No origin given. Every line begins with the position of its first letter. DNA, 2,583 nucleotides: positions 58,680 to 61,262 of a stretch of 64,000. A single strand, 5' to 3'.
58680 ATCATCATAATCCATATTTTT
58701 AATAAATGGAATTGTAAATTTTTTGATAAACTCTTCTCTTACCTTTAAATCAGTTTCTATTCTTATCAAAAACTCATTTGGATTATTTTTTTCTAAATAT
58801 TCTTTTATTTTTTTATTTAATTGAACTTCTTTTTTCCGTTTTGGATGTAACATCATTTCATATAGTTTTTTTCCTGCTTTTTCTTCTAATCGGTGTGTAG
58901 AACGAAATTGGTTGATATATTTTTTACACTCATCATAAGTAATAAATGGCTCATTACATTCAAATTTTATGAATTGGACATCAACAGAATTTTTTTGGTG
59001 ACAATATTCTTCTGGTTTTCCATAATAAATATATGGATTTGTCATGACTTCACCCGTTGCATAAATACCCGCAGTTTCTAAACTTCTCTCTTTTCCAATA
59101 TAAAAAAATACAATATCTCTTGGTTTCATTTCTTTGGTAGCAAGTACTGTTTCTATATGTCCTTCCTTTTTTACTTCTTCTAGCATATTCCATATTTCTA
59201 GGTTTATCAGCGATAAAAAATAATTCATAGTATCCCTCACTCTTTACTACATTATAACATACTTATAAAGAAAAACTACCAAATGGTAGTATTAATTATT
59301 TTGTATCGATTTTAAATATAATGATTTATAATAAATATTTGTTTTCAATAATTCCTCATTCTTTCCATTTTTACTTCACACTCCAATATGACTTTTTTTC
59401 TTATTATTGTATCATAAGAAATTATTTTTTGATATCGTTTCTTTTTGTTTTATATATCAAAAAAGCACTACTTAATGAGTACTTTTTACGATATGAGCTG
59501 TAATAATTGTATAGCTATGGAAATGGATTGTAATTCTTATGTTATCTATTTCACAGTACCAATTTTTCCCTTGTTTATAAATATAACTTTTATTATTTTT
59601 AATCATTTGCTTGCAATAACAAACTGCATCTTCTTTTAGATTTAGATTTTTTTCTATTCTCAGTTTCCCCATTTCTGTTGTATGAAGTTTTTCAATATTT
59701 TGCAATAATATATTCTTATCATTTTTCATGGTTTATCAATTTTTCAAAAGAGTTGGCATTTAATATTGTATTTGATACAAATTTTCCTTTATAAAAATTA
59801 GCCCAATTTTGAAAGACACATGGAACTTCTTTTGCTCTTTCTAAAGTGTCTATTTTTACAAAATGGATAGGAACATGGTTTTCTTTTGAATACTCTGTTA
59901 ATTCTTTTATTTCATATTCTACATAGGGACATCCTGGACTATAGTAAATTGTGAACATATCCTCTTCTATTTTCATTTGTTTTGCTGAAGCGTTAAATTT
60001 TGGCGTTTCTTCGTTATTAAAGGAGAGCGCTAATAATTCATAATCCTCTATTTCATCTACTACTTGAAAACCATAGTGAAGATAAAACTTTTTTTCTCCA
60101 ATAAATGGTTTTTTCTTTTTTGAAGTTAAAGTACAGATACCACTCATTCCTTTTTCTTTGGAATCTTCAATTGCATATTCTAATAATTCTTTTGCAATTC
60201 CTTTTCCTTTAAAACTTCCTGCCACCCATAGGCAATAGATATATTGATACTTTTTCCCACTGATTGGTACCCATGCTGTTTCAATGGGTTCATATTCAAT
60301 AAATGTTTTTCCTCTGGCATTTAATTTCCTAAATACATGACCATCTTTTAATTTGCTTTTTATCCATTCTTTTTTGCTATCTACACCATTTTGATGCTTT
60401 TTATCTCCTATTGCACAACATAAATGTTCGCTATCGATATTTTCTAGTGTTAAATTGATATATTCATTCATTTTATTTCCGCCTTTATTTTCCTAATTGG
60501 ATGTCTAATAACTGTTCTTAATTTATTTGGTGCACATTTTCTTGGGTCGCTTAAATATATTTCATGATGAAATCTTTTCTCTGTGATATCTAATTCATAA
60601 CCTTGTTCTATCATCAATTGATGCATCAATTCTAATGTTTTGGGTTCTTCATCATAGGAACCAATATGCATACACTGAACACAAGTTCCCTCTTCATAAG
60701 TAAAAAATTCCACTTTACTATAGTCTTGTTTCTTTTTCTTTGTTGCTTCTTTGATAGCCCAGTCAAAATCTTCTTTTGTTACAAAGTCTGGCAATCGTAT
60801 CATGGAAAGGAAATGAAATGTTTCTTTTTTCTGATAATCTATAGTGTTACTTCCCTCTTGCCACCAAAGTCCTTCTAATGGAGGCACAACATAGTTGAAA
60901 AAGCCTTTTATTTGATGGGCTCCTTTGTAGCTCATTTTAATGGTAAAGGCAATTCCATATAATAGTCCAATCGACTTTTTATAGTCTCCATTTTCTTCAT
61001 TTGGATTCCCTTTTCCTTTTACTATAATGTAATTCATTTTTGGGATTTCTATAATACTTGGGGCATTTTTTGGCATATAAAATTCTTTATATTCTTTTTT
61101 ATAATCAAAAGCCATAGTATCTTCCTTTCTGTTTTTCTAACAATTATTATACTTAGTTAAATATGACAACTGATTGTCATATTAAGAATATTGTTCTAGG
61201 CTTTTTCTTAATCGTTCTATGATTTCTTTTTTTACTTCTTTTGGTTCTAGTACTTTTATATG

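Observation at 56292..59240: Candidate defence islet: YhcG-like nuclease plus EVE-PD-(D/E)xK (DUF3883) fusion, a putative modification-dependent restriction enzyme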

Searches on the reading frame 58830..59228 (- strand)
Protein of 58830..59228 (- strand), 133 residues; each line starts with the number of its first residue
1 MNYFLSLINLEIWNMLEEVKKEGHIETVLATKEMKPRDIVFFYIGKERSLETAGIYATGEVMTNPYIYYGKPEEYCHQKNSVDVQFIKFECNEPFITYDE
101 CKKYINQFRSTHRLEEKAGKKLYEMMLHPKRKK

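Call 22: search_solved_structures(query=A1, max_evalue=10, show_alignments=3)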
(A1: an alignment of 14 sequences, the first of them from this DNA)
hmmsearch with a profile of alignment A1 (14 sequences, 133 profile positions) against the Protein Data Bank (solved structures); distinct sequences matched with E-value up to 10: 2.
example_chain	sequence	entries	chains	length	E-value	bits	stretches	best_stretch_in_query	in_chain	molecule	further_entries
1u5g_A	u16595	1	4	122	0.63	13.4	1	39-94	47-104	Src-associated adaptor protein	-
1u5f_A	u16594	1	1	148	0.73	13.1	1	39-94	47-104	Src-associated adaptor protein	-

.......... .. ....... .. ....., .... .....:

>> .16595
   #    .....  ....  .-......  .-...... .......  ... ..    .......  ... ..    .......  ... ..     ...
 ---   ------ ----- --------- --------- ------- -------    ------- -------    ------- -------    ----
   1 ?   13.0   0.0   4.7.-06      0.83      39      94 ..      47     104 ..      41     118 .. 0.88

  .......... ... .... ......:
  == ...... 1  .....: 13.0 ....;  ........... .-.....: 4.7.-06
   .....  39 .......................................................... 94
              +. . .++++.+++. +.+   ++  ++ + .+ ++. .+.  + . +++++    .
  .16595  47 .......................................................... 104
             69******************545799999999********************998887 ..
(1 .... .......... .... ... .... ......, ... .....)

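Call 24: search_protein_families(library=pfam, alignment_id=A1, max_evalue=1)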
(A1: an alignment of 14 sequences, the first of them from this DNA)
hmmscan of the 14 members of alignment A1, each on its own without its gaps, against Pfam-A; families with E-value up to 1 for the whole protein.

A. member 1, seq(133 aa): 2 families
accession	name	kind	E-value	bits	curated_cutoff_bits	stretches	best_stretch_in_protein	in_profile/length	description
PF01878.24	EVE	-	6.8e-05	23.3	23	1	31-88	37-102/145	EVE domain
PF12163.13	HobA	-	0.038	14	27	1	5-49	75-121/180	DNA replication regulator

B. families by the number of members that match (of 14 scanned): 7 families
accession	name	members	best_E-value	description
PF01878.24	EVE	14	3.7e-09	EVE domain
PF12163.13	HobA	2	0.038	DNA replication regulator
PF00877.26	NLPC_P60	1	0.0081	NlpC/P60 family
PF02938.19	GAD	1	0.037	GAD domain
PF17643.6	TssR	1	0.082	TssR protein N-terminal barrel domain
PF18532.6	DUF5621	1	0.15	Domain of unknown function (DUF5621)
PF18393.6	MotY_N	1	0.15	MotY N-terminal domain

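Call 29: predict_structure(alignment_id=A1)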
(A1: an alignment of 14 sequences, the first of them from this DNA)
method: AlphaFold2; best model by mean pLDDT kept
length: 133 residues; sequences in the alignment: 14
mean_pLDDT: 88.7   pTM: 0.85
mean pLDDT of the five models: 88.7, 85.3, 82.9, 72.1, 67.4
residues with pLDDT >= 90: 79; 70-90: 43; 50-70: 10; < 50: 1
segments of 3 or more residues with pLDDT < 50: none
pLDDT, mean of each block of 10 residues (from residue 1): 92 85 94 96 78 90 95 88 95 89 80 94 88 52
secondary structure, 60 per line:
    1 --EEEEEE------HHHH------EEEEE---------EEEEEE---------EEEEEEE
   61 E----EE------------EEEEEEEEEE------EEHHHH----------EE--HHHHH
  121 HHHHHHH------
elements in order: E3-8 H15-18 E25-29 E39-44 E54-61 E80-89 H98-101 H116-127

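Call 35: fold_search(model_id=the predicted structure, library=pdb)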
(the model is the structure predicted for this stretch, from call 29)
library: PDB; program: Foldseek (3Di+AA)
matches with E <= 10: 384; with E <= 0.001: 20
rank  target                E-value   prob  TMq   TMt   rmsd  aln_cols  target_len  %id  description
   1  1wmm                  8.6e-06  1.00  0.65  0.61   4.4       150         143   19  Crystal structure of PH1033 from Pyrococcus horikoshii Ot3 (released 2005-08-23)
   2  2hd9                  1.1e-05  1.00  0.64  0.60   4.3       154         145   20  Crystal structure of PH1033 from Pyrococcus horikoshii OT3 (released 2006-12-20)
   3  2gbs_MODEL_1_A        1.8e-05  1.00  0.62  0.58   6.0       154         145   16  NMR structure of Rpa0253 from Rhodopseudomonas palustris. Northeast structural genomics consortium target RpR3 (released 2006-04-11)
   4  2ar1                  2.4e-05  1.00  0.67  0.59   4.5       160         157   15  Structure of Hypothetical protein from Leishmania major (released 2005-08-30)
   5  2p5d                  3.2e-05  1.00  0.62  0.58   4.5       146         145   16  Crystal structure of MJECL36 from Methanocaldococcus jannaschii DSM 2661 (released 2007-09-18)
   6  1zce                  1.8e-04  1.00  0.60  0.55   5.8       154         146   16  X-Ray Crystal Structure of Protein Atu2648 from Agrobacterium tumefaciens. Northeast Structural Genomics Consortium Targ (released 2005-04-19)
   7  5eim_B                1.8e-04  1.00  0.58  0.50   4.7       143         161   15  YTH domain-containing protein mmi1 and RNA complex (released 2016-01-27)
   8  2eve                  2.4e-04  1.00  0.63  0.57   4.1       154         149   13  X-Ray Crystal Structure of Protein PSPTO5229 from Pseudomonas syringae. Northeast Structural Genomics Consortium Target  (released 2005-11-08)
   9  5j3e_A                3.1e-04  1.00  0.65  0.52   4.4       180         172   13  Crystal Structure of Human THYN1 protein in complex with 5-methylcytosine containing DNA (released 2016-04-20)
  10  6yex_B                3.3e-04  1.00  0.49  0.25   5.9       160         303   14  VcaM4I restriction endonuclease in the absence of DNA (released 2020-12-16)
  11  5y6b_B                4.0e-04  1.00  0.53  0.51   5.5       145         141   10  Crystal structure of ZmASCH Y47F mutant protein from Zymomonas mobilis (released 2018-07-18)
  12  5y6b_D                4.6e-04  1.00  0.54  0.52   5.2       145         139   10  Crystal structure of ZmASCH Y47F mutant protein from Zymomonas mobilis (released 2018-07-18)
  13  5h8a_B                5.9e-04  1.00  0.64  0.51   3.5       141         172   16  Mmi1 YTH domain (released 2016-01-13)
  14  5zuu_A                6.3e-04  1.00  0.56  0.48   5.2       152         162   12  Crystal structure of AtCPSF30 YTH domain in complex with 10mer m6A-modified RNA (released 2019-05-15)
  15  2g2x_A                6.7e-04  1.00  0.64  0.58   3.9       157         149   13  X-Ray Crystal Structure Protein Q88CH6 from Pseudomonas putida. Northeast Structural Genomics Consortium Target PpR72. (released 2006-03-14)
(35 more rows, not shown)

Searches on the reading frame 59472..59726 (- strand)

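Call 77: search_protein_families(library=pfam, proteins=[window:59472-59726:-], max_evalue=0.001)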
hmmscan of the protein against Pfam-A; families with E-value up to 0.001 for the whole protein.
window:59472-59726:- (84 aa): 1 family
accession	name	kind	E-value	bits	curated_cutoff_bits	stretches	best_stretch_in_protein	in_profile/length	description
PF12636.12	DUF3781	-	4.8e-25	87.7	27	1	9-78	2-72/72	Protein of unknown function (DUF3781)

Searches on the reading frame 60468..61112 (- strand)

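Call 77: search_protein_families(library=pfam, proteins=[window:60468-61112:-], max_evalue=0.001)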
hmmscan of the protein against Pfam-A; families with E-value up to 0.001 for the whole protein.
window:60468-61112:- (214 aa): 1 family
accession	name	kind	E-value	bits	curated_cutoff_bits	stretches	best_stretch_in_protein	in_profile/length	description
PF06445.20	GyrI-like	-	1.4e-18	68.1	26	1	18-206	3-154/155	GyrI-like small molecule binding domain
